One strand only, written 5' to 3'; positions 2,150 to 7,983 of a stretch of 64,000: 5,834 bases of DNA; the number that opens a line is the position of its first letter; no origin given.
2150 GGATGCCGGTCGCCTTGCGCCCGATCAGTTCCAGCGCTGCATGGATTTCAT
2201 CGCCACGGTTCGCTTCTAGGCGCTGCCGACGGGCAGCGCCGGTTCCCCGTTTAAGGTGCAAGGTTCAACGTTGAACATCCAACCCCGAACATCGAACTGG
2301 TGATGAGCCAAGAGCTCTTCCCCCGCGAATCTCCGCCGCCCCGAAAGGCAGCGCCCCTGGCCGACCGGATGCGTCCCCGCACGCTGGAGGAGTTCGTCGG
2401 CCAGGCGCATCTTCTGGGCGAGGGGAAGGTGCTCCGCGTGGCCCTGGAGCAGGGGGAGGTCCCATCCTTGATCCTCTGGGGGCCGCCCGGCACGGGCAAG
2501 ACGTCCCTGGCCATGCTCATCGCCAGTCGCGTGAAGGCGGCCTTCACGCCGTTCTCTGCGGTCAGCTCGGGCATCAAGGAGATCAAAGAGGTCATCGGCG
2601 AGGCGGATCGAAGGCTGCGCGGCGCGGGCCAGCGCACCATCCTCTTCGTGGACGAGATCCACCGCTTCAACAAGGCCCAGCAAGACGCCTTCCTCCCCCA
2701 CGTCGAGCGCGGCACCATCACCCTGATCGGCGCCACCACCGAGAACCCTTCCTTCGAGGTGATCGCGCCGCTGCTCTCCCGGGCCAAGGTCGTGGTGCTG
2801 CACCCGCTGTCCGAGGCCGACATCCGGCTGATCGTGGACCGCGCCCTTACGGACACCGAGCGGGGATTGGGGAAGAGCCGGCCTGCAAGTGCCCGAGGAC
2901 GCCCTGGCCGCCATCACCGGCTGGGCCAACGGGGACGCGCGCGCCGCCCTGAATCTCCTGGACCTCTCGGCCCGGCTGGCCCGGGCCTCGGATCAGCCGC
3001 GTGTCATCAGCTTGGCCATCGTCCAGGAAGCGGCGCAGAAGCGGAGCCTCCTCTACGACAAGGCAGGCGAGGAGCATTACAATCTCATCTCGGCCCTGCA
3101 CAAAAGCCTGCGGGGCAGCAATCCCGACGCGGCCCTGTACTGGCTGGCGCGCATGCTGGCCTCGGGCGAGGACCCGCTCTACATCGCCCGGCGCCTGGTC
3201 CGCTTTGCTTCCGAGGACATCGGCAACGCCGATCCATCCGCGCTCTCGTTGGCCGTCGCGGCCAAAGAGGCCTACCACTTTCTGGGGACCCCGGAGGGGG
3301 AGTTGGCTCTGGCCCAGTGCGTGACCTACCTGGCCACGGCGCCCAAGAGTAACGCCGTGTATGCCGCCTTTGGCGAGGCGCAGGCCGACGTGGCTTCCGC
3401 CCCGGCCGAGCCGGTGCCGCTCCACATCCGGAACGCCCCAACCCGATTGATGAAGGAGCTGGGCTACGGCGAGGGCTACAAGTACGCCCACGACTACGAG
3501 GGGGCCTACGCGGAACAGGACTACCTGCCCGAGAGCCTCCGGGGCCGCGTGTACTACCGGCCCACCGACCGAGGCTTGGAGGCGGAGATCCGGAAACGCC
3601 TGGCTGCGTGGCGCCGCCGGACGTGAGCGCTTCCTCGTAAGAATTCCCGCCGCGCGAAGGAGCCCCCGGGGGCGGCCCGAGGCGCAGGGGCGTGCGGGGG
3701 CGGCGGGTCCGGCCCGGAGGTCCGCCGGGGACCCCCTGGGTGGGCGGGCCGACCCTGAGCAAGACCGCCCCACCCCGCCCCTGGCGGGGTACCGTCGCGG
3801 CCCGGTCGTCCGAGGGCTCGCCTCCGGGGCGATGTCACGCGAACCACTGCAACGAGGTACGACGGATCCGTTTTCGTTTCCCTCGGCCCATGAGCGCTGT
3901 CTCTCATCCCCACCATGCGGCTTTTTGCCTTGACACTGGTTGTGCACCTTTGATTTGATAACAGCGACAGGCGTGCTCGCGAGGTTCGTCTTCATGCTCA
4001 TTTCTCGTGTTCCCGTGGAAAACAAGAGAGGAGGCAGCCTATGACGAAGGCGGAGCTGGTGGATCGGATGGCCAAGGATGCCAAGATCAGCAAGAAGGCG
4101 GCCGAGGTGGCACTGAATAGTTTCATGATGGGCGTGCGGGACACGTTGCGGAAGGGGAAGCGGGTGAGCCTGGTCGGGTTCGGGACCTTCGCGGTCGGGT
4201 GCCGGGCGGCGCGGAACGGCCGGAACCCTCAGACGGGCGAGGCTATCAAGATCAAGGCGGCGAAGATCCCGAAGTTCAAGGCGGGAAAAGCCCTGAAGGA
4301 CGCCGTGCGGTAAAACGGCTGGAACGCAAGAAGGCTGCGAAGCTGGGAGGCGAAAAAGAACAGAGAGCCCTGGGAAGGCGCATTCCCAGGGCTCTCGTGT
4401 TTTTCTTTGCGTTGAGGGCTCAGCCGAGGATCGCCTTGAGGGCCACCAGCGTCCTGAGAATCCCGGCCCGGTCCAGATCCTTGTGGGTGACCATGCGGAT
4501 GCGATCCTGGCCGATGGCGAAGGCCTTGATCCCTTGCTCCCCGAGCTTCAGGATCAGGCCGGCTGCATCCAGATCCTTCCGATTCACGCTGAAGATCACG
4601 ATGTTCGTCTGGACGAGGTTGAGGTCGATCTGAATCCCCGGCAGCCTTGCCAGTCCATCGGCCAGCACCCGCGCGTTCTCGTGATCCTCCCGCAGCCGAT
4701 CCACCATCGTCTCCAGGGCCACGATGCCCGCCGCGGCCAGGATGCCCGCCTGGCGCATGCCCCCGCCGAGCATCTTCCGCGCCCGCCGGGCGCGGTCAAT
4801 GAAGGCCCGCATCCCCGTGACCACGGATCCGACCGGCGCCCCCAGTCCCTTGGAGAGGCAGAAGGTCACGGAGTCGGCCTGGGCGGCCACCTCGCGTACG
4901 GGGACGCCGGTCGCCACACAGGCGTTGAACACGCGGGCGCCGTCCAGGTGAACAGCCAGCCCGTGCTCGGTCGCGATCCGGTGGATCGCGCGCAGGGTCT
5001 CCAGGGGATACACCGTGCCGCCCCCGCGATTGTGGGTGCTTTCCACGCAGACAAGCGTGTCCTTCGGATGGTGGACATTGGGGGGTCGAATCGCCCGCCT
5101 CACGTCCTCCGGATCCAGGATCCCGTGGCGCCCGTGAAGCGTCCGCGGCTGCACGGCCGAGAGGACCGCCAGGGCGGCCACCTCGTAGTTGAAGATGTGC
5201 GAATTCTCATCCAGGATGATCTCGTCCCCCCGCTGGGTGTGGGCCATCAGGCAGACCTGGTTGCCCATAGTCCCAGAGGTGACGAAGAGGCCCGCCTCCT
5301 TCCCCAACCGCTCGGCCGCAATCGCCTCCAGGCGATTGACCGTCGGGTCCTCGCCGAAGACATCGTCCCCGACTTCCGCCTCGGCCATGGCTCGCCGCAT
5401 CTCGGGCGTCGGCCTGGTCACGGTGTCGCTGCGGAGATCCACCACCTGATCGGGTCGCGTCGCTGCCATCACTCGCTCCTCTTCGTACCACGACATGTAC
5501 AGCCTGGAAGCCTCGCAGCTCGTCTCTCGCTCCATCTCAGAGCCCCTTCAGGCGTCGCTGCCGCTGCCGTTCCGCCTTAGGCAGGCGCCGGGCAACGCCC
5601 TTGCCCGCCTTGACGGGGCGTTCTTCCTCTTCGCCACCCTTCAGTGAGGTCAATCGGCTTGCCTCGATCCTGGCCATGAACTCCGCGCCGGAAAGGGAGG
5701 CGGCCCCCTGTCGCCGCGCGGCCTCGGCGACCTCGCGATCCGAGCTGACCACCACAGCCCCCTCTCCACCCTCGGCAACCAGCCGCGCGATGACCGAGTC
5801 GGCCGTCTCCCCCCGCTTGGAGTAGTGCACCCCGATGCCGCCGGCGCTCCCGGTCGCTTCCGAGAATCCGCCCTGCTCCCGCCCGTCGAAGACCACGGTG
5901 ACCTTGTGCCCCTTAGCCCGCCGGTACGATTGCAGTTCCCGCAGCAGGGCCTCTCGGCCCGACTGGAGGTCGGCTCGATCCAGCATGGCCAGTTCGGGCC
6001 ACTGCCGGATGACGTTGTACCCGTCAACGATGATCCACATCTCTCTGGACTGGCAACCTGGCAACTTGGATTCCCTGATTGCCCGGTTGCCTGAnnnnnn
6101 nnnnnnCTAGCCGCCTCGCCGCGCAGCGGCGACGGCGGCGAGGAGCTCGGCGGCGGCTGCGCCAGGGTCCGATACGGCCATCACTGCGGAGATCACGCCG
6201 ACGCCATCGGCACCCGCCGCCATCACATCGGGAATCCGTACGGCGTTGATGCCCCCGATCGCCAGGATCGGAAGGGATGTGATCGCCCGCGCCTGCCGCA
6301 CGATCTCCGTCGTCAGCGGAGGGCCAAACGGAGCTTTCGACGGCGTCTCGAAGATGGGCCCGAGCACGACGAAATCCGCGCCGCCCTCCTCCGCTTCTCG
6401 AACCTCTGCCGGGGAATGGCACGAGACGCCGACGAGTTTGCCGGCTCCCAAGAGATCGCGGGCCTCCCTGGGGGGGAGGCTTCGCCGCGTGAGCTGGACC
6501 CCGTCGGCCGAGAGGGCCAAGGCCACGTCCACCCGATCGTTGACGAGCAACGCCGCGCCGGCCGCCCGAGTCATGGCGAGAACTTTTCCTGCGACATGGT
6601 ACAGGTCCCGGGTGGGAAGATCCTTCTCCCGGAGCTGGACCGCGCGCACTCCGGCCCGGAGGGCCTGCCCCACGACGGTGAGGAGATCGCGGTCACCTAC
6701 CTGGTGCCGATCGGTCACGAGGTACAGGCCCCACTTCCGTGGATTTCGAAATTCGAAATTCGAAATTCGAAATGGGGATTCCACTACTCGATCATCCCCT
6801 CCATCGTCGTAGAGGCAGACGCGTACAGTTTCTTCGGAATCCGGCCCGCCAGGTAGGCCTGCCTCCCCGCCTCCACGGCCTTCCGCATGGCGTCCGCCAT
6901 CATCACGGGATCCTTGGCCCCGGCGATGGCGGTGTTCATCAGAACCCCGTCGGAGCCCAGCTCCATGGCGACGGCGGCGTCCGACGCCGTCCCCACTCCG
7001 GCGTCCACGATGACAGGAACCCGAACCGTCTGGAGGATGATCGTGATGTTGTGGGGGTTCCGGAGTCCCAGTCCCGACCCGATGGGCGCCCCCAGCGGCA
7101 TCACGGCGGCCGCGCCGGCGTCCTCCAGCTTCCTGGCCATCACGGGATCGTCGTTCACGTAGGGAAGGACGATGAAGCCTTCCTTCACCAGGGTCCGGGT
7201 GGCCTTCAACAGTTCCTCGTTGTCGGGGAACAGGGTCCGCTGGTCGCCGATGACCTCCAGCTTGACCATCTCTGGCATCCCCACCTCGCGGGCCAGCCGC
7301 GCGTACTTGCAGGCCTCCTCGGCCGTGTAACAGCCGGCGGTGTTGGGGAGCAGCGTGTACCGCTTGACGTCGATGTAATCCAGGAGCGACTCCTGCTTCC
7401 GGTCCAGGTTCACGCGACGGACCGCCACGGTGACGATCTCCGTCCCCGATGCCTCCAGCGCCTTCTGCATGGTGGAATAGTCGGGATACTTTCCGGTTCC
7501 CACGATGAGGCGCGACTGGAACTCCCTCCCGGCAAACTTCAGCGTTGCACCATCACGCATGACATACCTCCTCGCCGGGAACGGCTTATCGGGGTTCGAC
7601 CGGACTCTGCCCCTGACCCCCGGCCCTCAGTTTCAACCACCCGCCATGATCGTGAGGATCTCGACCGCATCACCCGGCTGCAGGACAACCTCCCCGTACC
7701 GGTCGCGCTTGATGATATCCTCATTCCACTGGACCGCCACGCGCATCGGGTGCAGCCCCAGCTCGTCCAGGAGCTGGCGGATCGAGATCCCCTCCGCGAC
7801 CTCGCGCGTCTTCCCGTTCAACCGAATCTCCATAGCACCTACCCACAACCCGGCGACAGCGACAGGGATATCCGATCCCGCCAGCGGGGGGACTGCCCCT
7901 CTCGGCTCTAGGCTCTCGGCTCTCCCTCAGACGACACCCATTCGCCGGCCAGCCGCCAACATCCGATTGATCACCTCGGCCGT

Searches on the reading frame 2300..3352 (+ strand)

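Call 65: search_protein_families(library=pfam, max_evalue=0.00001, proteins=[window:2300-3352:+])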
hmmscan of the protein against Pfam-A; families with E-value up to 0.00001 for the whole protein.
window:2300-3352:+ (350 aa): 3 families
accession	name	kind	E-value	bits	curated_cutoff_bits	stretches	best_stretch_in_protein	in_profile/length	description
PF00004.35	AAA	-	1.5e-14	55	21.2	1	57-167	1-128/131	ATPase family associated with various cellular activities (AAA)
PF05496.18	RuvB_N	-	2.5e-14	53.8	27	1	24-143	1-116/159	Holliday junction DNA helicase RuvB P-loop domain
PF07728.20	AAA_5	-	7.9e-07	29.6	22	1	57-148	2-103/139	AAA domain (dynein-related subfamily)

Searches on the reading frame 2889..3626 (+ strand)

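Call 65: search_protein_families(library=pfam, max_evalue=0.00001, proteins=[window:2889-3626:+])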
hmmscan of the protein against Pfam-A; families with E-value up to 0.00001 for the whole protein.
window:2889-3626:+ (245 aa): 2 families
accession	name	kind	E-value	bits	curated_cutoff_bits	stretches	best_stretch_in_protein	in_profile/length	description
PF12002.13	MgsA_C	-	7.5e-73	244.3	27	1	76-241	1-166/167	MgsA AAA+ ATPase C terminal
PF16193.11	AAA_assoc_2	-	1.8e-25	89.4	34.3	1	2-75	8-81/81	AAA C-terminal domain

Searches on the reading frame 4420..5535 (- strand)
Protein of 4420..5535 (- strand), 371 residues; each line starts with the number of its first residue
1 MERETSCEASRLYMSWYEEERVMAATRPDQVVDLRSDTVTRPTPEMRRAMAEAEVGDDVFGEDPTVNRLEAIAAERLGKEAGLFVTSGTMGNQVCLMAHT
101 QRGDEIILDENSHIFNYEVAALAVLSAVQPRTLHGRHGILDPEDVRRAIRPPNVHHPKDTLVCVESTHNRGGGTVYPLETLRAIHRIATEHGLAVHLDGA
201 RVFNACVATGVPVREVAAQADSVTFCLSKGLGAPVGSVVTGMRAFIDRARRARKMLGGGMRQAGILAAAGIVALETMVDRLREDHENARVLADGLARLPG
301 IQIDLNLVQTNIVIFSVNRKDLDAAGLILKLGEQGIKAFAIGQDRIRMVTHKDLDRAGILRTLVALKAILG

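Call 65: search_protein_families(library=pfam, max_evalue=0.00001, proteins=[window:4420-5535:-])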
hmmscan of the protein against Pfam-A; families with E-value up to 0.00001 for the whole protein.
window:4420-5535:- (371 aa): 3 families
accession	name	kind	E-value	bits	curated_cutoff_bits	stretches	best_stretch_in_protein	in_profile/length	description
PF01212.27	Beta_elim_lyase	-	1.7e-112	375.9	27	1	33-315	1-285/288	Beta-eliminating lyase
PF00155.27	Aminotran_1_2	-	5.2e-13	49.3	19.7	1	42-340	18-332/361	Aminotransferase class I and II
PF01041.23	DegT_DnrJ_EryC1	-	5.8e-10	39.4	19.8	1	59-206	19-153/360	DegT/DnrJ/EryC1/StrS aminotransferase family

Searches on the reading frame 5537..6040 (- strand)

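Call 65: search_protein_families(library=pfam, max_evalue=0.00001, proteins=[window:5537-6040:-])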
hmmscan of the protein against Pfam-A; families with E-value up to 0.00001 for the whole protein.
window:5537-6040:- (167 aa): 1 family
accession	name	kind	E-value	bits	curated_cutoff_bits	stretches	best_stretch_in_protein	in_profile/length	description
PF05991.17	NYN_YacP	-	4.8e-35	121.4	24.6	1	3-160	1-160/166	YacP-like NYN domain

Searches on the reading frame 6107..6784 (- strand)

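Call 65: search_protein_families(library=pfam, max_evalue=0.00001, proteins=[window:6107-6784:-])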
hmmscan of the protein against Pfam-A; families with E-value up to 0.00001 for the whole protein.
window:6107-6784:- (225 aa): 1 family
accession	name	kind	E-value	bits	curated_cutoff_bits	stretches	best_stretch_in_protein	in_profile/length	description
PF02581.23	TMP-TENI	-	1.8e-59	200.5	27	1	20-201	1-180/180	Thiamine monophosphate synthase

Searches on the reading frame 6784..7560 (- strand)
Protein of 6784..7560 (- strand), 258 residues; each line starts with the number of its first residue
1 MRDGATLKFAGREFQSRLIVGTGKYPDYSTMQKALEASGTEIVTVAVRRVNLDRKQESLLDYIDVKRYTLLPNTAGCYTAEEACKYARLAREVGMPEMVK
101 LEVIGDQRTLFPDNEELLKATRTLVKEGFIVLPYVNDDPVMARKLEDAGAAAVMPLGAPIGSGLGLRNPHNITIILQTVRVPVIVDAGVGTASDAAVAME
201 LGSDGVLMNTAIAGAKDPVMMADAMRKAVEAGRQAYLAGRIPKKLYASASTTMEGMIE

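Call 65: search_protein_families(library=pfam, max_evalue=0.00001, proteins=[window:6784-7560:-])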
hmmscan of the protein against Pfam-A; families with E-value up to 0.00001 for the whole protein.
window:6784-7560:- (258 aa): 1 family
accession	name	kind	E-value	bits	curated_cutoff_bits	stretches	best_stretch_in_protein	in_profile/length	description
PF05690.20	ThiG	-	1.2e-114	382.3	23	1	9-251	2-246/247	Thiazole biosynthesis protein ThiG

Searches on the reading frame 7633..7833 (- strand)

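Call 65: search_protein_families(library=pfam, max_evalue=0.00001, proteins=[window:7633-7833:-])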
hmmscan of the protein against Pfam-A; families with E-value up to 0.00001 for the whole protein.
window:7633-7833:- (66 aa): 1 family
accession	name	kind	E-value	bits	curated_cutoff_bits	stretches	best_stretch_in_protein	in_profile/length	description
PF02597.26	ThiS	-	3.4e-14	53.6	22.5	1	3-66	1-76/76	ThiS family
